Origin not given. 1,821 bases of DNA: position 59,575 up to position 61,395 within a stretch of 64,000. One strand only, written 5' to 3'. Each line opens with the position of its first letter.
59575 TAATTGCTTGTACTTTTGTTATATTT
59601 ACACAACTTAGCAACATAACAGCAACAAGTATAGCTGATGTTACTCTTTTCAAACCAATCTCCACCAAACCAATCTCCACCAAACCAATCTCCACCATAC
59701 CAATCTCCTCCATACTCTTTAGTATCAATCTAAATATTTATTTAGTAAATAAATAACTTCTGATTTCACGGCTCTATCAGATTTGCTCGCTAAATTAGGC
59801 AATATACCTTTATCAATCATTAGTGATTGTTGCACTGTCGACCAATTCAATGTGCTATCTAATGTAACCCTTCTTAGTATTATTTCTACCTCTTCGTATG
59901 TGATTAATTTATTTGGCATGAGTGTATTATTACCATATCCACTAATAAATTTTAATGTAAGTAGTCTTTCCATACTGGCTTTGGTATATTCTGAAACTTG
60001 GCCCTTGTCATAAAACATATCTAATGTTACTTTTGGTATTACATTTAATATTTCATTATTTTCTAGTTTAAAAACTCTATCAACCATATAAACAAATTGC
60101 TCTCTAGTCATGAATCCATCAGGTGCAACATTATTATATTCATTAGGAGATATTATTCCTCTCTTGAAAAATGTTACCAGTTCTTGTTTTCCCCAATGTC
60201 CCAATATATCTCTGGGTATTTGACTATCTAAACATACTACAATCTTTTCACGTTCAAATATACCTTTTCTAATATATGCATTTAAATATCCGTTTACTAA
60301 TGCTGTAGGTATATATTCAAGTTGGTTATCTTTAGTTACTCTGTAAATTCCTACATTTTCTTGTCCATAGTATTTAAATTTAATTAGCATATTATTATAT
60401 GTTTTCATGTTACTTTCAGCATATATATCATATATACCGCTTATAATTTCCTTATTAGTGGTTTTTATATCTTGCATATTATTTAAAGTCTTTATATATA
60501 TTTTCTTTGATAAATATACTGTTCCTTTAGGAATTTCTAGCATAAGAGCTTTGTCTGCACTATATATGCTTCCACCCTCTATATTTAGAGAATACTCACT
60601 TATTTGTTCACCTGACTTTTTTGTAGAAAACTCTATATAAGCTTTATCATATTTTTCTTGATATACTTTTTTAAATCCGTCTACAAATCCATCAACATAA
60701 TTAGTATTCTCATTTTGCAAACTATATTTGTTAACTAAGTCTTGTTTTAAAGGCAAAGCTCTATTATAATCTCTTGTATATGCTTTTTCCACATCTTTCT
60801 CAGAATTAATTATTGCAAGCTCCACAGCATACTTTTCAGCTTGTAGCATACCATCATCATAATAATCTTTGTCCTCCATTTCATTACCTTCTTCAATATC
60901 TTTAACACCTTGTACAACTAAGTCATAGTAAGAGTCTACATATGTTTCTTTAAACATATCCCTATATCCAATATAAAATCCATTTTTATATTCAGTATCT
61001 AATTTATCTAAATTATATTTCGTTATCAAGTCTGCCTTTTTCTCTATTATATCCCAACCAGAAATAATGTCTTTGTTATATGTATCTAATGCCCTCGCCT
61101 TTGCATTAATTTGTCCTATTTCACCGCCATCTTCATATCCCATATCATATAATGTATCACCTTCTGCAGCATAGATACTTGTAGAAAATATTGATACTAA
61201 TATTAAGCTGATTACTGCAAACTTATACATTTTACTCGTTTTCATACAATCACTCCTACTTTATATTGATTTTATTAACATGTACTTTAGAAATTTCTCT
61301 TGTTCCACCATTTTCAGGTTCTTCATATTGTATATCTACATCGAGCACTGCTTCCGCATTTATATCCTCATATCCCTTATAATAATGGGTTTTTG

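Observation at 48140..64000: Pilus-like operon tail encoding an SLH / giant RCC1-propeller / giant RCC1-propeller / SLH cassette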

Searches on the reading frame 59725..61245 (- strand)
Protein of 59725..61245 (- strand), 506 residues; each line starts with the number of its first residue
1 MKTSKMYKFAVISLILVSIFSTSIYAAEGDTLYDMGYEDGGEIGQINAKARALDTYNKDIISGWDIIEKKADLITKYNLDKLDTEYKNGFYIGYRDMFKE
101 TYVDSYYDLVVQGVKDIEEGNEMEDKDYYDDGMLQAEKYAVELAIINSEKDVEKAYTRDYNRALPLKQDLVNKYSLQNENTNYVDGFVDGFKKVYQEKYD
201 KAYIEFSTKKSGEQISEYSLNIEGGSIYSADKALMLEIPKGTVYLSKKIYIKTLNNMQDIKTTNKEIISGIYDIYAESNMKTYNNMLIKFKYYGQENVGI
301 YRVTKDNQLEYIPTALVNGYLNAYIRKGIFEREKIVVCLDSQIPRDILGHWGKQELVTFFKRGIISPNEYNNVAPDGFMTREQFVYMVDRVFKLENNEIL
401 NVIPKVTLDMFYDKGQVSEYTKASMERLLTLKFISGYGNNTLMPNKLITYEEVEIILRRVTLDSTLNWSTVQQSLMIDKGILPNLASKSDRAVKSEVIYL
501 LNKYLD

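Call 5: search_protein_families(library=pfam, proteins=[window:59725-61245:-], max_evalue=0.1)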
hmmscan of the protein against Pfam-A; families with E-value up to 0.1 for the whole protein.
window:59725-61245:- (506 aa): 2 families
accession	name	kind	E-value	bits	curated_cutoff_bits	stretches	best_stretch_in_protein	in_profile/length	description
PF00395.25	SLH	-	6.7e-10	39.2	20.8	2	411-453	2-43/44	S-layer homology domain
PF24082.1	SPEF2_C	-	0.093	12.9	27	0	370-405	14-47/197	SPEF2 C-terminal domain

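Call 6: search_protein_families(library=ncbifam, proteins=[window:59725-61245:-], max_evalue=0.1)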
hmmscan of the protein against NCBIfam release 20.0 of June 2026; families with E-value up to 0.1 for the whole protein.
window:59725-61245:- (506 aa): 0 families

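Call 7: find_encoding_contigs(protein=window:59725-61245:-, flank=10000, max_places=6)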
Protein window:59725-61245:- (506 aa): 11 contigs read that carry it; 4 places shown.
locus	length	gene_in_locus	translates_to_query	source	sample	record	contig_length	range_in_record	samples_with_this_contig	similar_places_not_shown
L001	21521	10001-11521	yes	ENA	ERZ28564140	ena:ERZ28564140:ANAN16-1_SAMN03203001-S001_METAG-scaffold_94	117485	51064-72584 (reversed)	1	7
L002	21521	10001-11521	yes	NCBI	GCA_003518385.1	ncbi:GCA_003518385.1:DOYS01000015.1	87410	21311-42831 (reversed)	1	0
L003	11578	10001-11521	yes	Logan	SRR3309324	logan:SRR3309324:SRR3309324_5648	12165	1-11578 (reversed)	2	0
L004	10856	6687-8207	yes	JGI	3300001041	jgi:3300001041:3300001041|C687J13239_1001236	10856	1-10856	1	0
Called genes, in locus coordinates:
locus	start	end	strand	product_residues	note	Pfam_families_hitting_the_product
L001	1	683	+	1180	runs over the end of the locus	PF00580:UvrD-helicase, PF01443:Viral_helicase1 (faint), PF13245:AAA_19, PF13361:UvrD_C, PF13538:UvrD_C_2 (faint), PF12705:PDDEXK_1 (weak)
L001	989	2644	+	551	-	PF00437:T2SSE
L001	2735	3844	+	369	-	PF00482:T2SSF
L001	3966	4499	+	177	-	PF07963:N_methyl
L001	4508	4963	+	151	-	PF07963:N_methyl (weak)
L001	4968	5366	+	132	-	-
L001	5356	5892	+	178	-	PF07963:N_methyl (weak)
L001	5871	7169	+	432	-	PF05137:PilN (weak)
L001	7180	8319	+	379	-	PF01551:Peptidase_M23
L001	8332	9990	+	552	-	-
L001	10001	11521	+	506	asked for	PF00395:SLH (faint)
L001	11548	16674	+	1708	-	PF13540:RCC1_2 (faint), PF25390:WD40_RLD, PF00415:RCC1 (weak), PF25390:WD40_RLD, PF00415:RCC1 (weak)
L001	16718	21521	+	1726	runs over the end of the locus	PF25390:WD40_RLD, PF00415:RCC1 (weak), PF25390:WD40_RLD, PF13540:RCC1_2 (weak)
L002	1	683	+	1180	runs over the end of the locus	PF00580:UvrD-helicase, PF01443:Viral_helicase1 (faint), PF13245:AAA_19, PF13361:UvrD_C, PF13538:UvrD_C_2 (faint), PF12705:PDDEXK_1 (weak)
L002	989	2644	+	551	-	PF00437:T2SSE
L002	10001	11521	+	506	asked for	PF00395:SLH (faint)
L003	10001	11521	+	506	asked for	PF00395:SLH (faint)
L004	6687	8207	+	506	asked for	PF00395:SLH (faint)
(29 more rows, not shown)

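Call 10: search_protein_families(library=pfam, proteins=[L001:989-2644:+, L001:2735-3844:+, L001:3966-4499:+, L001:4502-4963:+, L001:4968-5366:+, L001:5356-5892:+, L001:5871-7169:+, L001:7180-8319:+], max_evalue=0.1)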
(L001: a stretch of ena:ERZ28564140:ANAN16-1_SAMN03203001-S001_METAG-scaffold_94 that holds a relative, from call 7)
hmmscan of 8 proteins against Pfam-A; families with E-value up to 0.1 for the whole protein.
L001:989-2644:+ (551 aa): 28 families (the best 25 are shown)
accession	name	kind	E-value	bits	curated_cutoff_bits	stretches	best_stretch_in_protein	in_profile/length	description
PF00437.27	T2SSE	-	3.1e-115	385.2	24.9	1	172-546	4-368/370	Type II/IV secretion system protein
PF20720.3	nSTAND3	-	3e-05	24.2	27.2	1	305-351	12-57/155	Novel STAND NTPase 3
PF05157.20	MshEN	-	6e-05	23.4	23.1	1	57-140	2-85/90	MshEN domain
PF13173.12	AAA_14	-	0.00013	22.4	27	1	312-415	3-99/129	AAA domain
PF13401.12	AAA_22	-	0.00021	22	27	1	310-348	4-33/130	AAA domain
PF25199.1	nSTAND_NTPase5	-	0.00048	20.4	34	1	304-349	34-80/145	Novel STAND NTPase 5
PF13191.12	AAA_16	-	0.0011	20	32.6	1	308-378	20-86/167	AAA ATPase domain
PF13245.12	AAA_19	-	0.0011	19.6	25.1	1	309-341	9-41/134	AAA domain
PF13476.12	AAA_23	-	0.0025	18.9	27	1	310-328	18-36/201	AAA domain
PF04851.21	ResIII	-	0.0027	18.1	22.5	1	305-344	17-58/164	Type III restriction enzyme, res subunit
PF02492.25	cobW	-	0.0029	17.7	20.7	1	314-348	3-36/180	CobW/HypB/UreG, nucleotide-binding domain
PF03266.21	NTPase_1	-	0.0034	17.7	23.9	1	314-343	2-31/168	NTPase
PF13604.12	AAA_30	-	0.0038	17.4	27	1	300-341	7-48/191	AAA domain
PF03215.21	Rad17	-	0.0068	16.8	23.8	1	302-366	35-97/186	Rad17 P-loop domain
PF12775.13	AAA_7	-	0.0091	16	25.8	1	306-345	28-67/181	P-loop containing dynein motor region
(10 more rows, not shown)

L001:2735-3844:+ (369 aa): 3 families
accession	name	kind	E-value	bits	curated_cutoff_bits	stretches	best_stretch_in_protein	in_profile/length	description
PF00482.28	T2SSF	-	2.1e-37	128.3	25.2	2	42-152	4-116/125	Type II secretion system (T2SS), protein F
PF20961.2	phiKZ_gp29PR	-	0.053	13.4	26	1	264-312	152-201/231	Bacteriophage phiKZ, gp29PR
PF13720.11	Acetyltransf_11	-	0.055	14.3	24.5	0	29-84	26-81/82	Udp N-acetylglucosamine O-acyltransferase; Domain 2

L001:3966-4499:+ (177 aa): 1 family
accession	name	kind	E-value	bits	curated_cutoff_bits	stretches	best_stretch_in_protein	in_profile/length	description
PF07963.17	N_methyl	-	1.6e-08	34.2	21.2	1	6-29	3-26/27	Prokaryotic N-terminal methylation motif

L001:4502-4963:+ (153 aa): 5 families
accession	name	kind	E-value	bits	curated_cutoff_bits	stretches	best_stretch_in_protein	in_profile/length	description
PF07963.17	N_methyl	-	1.7e-07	30.9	21.2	1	7-28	4-25/27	Prokaryotic N-terminal methylation motif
PF10717.14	ODV-E18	-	7.6e-05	23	28.1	1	12-53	29-69/87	Occlusion-derived virus envelope protein ODV-E18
PF12072.13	RNase_Y_N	-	0.0016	18.3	32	1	16-77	3-64/201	RNase Y N-terminal region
PF20201.3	DUF6563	-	0.0069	16.5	27.1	1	89-151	124-188/191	Family of unknown function (DUF6563)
PF11140.13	DUF2913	-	0.057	13.6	23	1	45-131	70-156/207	Protein of unknown function (DUF2913)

L001:4968-5366:+ (132 aa): 2 families
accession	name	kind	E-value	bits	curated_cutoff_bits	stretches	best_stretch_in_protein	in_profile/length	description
PF12698.13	ABC2_membrane_3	-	0.013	15.1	31.6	1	3-112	5-112/347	ABC-2 family transporter protein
PF03979.19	Sigma70_r1_1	-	0.075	13.4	22.5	0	42-71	33-62/81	Sigma-70 factor, region 1.1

L001:5356-5892:+ (178 aa): 2 families
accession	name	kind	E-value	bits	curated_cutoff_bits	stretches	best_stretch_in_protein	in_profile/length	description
PF07963.17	N_methyl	-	3.9e-06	26.6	21.2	1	3-28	2-27/27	Prokaryotic N-terminal methylation motif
PF15980.10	ComGF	-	0.05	14.3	27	1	105-151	47-92/100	Putative Competence protein ComGF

L001:5871-7169:+ (432 aa): 2 families
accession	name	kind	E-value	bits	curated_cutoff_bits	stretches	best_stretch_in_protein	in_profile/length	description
PF05137.18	PilN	-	6.1e-07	29.8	22.8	1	358-429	3-76/78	Fimbrial assembly protein (PilN)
PF12550.13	GCR1_C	-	0.0069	17.1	23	1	87-146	13-72/80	Transcriptional activator of glycolytic enzymes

L001:7180-8319:+ (379 aa): 2 families
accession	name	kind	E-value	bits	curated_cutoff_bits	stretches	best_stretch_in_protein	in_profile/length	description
PF01551.29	Peptidase_M23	-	2.3e-16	60.2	28.7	1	278-369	4-96/96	Peptidase family M23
PF04350.18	PilO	-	0.0047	17.5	22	1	106-170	76-142/145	Pilus assembly protein, PilO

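Call 11: search_protein_families(library=ncbifam, proteins=[L001:989-2644:+, L001:2735-3844:+, L001:3966-4499:+, L001:4502-4963:+, L001:4968-5366:+, L001:5356-5892:+, L001:5871-7169:+, L001:7180-8319:+], max_evalue=0.01)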
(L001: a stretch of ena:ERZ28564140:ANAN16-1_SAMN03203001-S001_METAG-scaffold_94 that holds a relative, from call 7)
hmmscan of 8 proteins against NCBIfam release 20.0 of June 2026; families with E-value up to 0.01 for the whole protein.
L001:989-2644:+ (551 aa): 29 families (the best 25 are shown)
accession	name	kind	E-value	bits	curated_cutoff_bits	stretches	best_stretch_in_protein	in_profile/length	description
TIGR02538.1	type_IV_pilB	equivalog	1.6e-147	492.5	675.65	1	4-545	1-557/564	type IV-A pilus assembly ATPase PilB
TIGR02533.1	type_II_gspE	equivalog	4.5e-131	437.9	630.25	1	83-544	11-480/486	type II secretion system ATPase GspE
NF007755.0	PRK10436.1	equivalog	1e-118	397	617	1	161-544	70-453/465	type II secretion system protein GspE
NF053534.1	T4PilAsmATPsTfpB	equivalog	2.6e-115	386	850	1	40-521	59-550/584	type IV pilus assembly ATPase TfpB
NF041000.1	ATPase_ComGA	equivalog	2e-73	246.7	300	1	182-446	2-266/267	competence type IV pilus ATPase ComGA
TIGR01420.1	pilT_fam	subfamily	2.4e-51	175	319.1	1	181-461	3-284/343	PilT/PilU family type 4a pilus ATPase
TIGR02525.1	plasmid_TraJ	equivalog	1e-22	80.6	368.3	1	276-428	120-275/372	plasmid transfer ATPase TraJ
NF058587.1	archaellum_moto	equivalog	7.4e-21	74.5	550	1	313-447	277-419/527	archaellum flagellar ATPase motor FlaI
TIGR02524.1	dot_icm_DotB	equivalog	5.4e-20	71.9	463.3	1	235-464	66-303/358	Dot/Icm type IV secretion system ATPase DotB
NF053729.1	c-di-GMP_motif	domain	1e-18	66.9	38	1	4-56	1-53/53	cyclic di-GMP-binding domain-containing protein, MshE-related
TIGR02788.1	VirB11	equivalog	1.5e-15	57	249.95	1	311-427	144-267/308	P-type DNA transfer ATPase VirB11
TIGR02782.1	TrbB_P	equivalog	2.1e-14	53.6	304.55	1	313-438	138-274/303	P-type conjugative transfer ATPase TrbB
TIGR03819.1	heli_sec_ATPase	hypoth_equivalog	2.6e-13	49.9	373.15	1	273-438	139-313/340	TadA family conjugal transfer-associated ATPase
NF010407.0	PRK13833.1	subfamily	9.6e-12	44.9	499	1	304-428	138-265/323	conjugal transfer protein TrbB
NF010469.0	PRK13894.1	subfamily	2.6e-11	43.5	508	1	309-425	147-267/320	conjugal transfer ATPase TrbB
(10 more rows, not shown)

L001:2735-3844:+ (369 aa): 7 families
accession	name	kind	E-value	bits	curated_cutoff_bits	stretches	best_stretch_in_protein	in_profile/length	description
TIGR02120.1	GspF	equivalog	4.5e-52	177.6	424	1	5-365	29-398/401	type II secretion system inner membrane protein GspF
NF007861.0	PRK10573.1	equivalog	1.8e-44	152.4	401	1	26-368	51-398/401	protein transport protein HofC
NF052607.1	T4PiliAsmPilCThrm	equivalog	1.3e-43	149.6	700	1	38-369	69-405/406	type IV pilus assembly protein PilC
NF052606.1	T4PiliAsmPilCMyx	equivalog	1.5e-38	132.8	700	1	41-368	87-418/419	type IV pilus assembly protein PilC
NF041012.2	T4P_ComGB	equivalog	3.2e-35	122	240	1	37-364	4-330/332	competence type IV pilus assembly protein ComGB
NF047826.1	T3SSXpsF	equivalog_domain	1.1e-32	113.3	650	1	21-365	53-401/405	type II secretion system protein XpsF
NF003433.0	PRK04949.1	equivalog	0.0059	16.2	140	0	181-348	22-176/254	sulfate transporter CysZ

L001:3966-4499:+ (177 aa): 12 families
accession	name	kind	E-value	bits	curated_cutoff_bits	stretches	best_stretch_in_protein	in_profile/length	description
TIGR01710.1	typeII_sec_gspG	equivalog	2.3e-10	40.6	88.85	1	8-97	1-98/134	type II secretion system major pseudopilin GspG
TIGR01708.2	typeII_sec_gspH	equivalog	3.8e-08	33.5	80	1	8-56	2-51/169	type II secretion system minor pseudopilin GspH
TIGR02532.1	IV_pilin_GFxxxE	domain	6.5e-08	32.1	16.3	1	8-30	2-24/24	prepilin-type N-terminal cleavage/methylation domain-containing protein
NF007862.0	PRK10574.1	equivalog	1.5e-06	28.4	138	1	6-40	3-37/145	prepilin peptidase-dependent pilin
NF041775.1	typeIV_PilA_Myxo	equivalog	1.1e-05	25.6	400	1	6-50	9-53/214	type IV pilin protein PilA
NF007800.0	PRK10506.1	equivalog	1.8e-05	24.6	158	1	6-51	7-52/163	prepilin peptidase-dependent protein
TIGR02596.1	TIGR02596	subfamily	2.1e-05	24.7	70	1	10-60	1-51/196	Verru_Chthon cassette protein D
NF040999.1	pilin_ComGC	equivalog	6.4e-05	23.1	75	1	8-63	2-57/84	competence type IV pilus major pilin ComGC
NF041013.1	T4P_ComGE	equivalog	0.00029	20.9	49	1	6-48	2-44/83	competence type IV pilus minor pilin ComGE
NF047827.1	T3SSXpsH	equivalog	0.0014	18.4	160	1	8-51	1-44/145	type II secretion system protein XpsH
TIGR01711.1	gspJ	equivalog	0.0024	17.7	64.85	1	8-45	1-38/192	type II secretion system minor pseudopilin GspJ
TIGR02599.1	TIGR02599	subfamily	0.0087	15.3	256.5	0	9-37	1-29/361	Verru_Chthon cassette protein C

L001:4502-4963:+ (153 aa): 8 families
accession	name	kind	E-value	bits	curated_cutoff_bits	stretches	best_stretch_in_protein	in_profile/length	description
NF040982.1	ComGD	equivalog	9e-07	29.4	70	1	7-99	1-92/139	competence type IV pilus minor pilin ComGD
TIGR02532.1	IV_pilin_GFxxxE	domain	2.4e-06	27.1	16.3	1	9-28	3-22/24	prepilin-type N-terminal cleavage/methylation domain-containing protein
TIGR01708.2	typeII_sec_gspH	equivalog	3.3e-06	27.2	80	1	7-73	1-67/169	type II secretion system minor pseudopilin GspH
NF007800.0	PRK10506.1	equivalog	1.3e-05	25.1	158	1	5-72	6-73/163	prepilin peptidase-dependent protein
TIGR02596.1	TIGR02596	subfamily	0.00021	21.5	70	1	10-51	1-42/196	Verru_Chthon cassette protein D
TIGR01710.1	typeII_sec_gspG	equivalog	0.0014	18.6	88.85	1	9-30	2-23/134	type II secretion system major pseudopilin GspG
TIGR02599.1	TIGR02599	subfamily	0.006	15.9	256.5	1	9-47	1-39/361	Verru_Chthon cassette protein C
NF007862.0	PRK10574.1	equivalog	0.0063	16.7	138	0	6-26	3-23/145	prepilin peptidase-dependent pilin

L001:4968-5366:+ (132 aa): 0 families

L001:5356-5892:+ (178 aa): 4 families
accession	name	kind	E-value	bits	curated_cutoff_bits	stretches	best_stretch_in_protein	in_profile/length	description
TIGR02532.1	IV_pilin_GFxxxE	domain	0.00013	21.6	16.3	1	6-27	2-23/24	prepilin-type N-terminal cleavage/methylation domain-containing protein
TIGR01711.1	gspJ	equivalog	0.00057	19.7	64.85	1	6-37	1-35/192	type II secretion system minor pseudopilin GspJ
NF041013.1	T4P_ComGE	equivalog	0.0077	16.3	49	0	4-31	2-29/83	competence type IV pilus minor pilin ComGE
NF041002.1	pilin_ComGF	equivalog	0.0081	16.4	80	0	106-160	79-133/139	competence type IV pilus minor pilin ComGF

L001:5871-7169:+ (432 aa): 0 families

L001:7180-8319:+ (379 aa): 15 families
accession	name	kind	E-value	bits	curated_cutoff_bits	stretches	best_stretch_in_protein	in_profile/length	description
NF047755.1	LIC_10271_M23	exception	1.2e-10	41.5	180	1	238-351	84-191/207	LIC_10271 family cell wall hydrolase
NF040883.1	amid_act_ActS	equivalog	1.1e-07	31.3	375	1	265-373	124-233/242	amidase activator ActS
NF041208.1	celldiv_DipM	equivalog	1.8e-07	30.7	740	1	276-374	318-418/419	cell division endopeptidase DipM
NF050804.1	CellDivDipMCaul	equivalog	4.5e-07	29.1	900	1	271-348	522-600/634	cell division endopeptidase DipM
NF008652.0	PRK11649.1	equivalog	2e-06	26.8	341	1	251-348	286-384/439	murein DD-endopeptidase MepM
NF047657.1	CellWlHdaseLepto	equivalog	3.5e-06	26.7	400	1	202-352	62-203/221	hypothetical protein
NF053825.1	PdgNdpepShyA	equivalog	1.5e-05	23.9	700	1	251-348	269-367/425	peptidoglycan DD-endopeptidase ShyA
NF008123.1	PRK10871.1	equivalog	1.7e-05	24.4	311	1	271-349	259-338/365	murein hydrolase activator NlpD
NF053738.1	S2SprSpoIIQBc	equivalog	4e-05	23.4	250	1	287-374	134-224/232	stage II sporulation protein SpoIIQ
NF052530.1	Heli_ShapePgp3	exception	4.3e-05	22.8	300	1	205-374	96-265/270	peptidoglycan metallopeptidase Pgp3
NF052529.1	PG_M23_Pgp6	exception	0.0001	21.1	600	1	193-375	247-434/452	peptidoglycan metallopeptidase Pgp6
NF053824.1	PdgNdpepShyC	equivalog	0.00029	19.9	700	1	278-348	297-367/429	peptidoglycan DD-endopeptidase ShyC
NF052336.1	PdgHdaseHSB100310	equivalog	0.0015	18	500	1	250-360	34-141/316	peptidoglycan hydrolase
NF040576.1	T2SS_GspM_XpsM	equivalog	0.0022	17.7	60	0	9-139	9-138/180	type II secretion system protein GspM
NF008644.1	PRK11637.1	equivalog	0.0038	16.3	270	1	283-349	292-358/385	murein hydrolase activator EnvC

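Call 36: search_solved_structures(query=L001:7180-8319:+, max_evalue=0.001, show_alignments=2)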
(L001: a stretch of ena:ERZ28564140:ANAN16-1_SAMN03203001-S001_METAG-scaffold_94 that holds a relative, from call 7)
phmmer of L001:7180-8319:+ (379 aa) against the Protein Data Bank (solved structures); distinct sequences matched with E-value up to 0.001: 2.
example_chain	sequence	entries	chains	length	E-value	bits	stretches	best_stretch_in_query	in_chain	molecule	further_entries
7qrl_C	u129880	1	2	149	9.1e-06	28.4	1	276-348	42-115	DipM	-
7qrl_A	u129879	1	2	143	9.8e-06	28.3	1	277-348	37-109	DipM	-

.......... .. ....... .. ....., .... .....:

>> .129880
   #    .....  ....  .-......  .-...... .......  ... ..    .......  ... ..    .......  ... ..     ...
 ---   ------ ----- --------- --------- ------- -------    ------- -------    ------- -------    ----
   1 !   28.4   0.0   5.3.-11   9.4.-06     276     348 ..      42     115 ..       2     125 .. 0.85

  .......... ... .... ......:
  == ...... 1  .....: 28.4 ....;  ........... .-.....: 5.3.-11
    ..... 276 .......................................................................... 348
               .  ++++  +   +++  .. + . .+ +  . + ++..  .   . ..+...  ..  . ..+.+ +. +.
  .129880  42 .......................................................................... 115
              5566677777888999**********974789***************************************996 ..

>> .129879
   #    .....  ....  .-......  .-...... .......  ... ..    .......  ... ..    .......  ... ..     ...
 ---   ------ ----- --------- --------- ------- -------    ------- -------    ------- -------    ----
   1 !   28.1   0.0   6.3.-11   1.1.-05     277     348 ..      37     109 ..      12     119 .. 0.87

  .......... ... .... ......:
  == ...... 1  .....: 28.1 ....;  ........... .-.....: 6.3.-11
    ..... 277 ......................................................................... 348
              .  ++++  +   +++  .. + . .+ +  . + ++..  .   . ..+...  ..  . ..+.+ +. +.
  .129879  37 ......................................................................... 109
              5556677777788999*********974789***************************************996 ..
